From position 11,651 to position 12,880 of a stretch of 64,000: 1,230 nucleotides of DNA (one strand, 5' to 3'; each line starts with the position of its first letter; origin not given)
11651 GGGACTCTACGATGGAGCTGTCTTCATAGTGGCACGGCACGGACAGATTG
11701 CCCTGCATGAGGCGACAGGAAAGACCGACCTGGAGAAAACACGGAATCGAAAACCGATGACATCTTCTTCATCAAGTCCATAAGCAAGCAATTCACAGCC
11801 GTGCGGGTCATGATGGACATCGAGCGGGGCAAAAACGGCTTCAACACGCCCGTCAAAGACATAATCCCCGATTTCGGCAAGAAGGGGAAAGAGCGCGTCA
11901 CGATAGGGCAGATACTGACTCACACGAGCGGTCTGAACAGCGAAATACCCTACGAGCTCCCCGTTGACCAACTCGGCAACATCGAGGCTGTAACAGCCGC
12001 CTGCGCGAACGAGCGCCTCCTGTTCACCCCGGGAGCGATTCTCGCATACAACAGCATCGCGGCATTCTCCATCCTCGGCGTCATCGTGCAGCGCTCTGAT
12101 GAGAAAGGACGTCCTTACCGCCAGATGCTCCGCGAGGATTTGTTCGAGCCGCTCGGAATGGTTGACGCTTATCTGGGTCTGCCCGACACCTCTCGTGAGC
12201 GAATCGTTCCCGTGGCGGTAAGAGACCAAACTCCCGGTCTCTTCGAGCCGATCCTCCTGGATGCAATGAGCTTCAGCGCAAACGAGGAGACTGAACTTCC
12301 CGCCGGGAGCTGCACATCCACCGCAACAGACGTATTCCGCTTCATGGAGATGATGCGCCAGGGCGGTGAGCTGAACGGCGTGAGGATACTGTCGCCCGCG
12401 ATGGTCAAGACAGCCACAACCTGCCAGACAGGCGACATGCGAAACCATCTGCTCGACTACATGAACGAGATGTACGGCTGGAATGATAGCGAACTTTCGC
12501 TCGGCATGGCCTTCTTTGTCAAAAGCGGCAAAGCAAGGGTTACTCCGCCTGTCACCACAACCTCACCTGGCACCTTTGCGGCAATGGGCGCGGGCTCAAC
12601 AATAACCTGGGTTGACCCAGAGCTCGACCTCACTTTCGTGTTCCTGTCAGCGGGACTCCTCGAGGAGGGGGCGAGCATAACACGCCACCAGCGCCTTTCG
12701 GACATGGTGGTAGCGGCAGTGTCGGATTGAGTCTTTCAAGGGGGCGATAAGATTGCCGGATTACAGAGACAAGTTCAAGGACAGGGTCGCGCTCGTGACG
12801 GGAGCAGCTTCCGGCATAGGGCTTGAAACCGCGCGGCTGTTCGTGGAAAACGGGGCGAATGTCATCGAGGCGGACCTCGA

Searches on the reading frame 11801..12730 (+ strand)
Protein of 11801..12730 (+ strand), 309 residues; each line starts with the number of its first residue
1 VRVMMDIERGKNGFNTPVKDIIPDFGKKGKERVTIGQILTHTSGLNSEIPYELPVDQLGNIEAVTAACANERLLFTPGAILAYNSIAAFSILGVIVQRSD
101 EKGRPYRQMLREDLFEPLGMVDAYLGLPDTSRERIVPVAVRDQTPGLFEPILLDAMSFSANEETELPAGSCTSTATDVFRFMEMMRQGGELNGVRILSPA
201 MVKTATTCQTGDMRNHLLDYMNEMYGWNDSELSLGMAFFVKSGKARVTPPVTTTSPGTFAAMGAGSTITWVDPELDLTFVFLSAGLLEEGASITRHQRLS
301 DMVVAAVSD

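Call 73: search_protein_families(library=pfam, proteins=[window:11801-12730:+], max_evalue=0.00001)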
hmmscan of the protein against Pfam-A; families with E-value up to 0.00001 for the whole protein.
window:11801-12730:+ (309 aa): 1 family
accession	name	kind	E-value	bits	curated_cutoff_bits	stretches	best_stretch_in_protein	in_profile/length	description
PF00144.29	Beta-lactamase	-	2.3e-39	135.9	27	1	3-288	64-313/329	Beta-lactamase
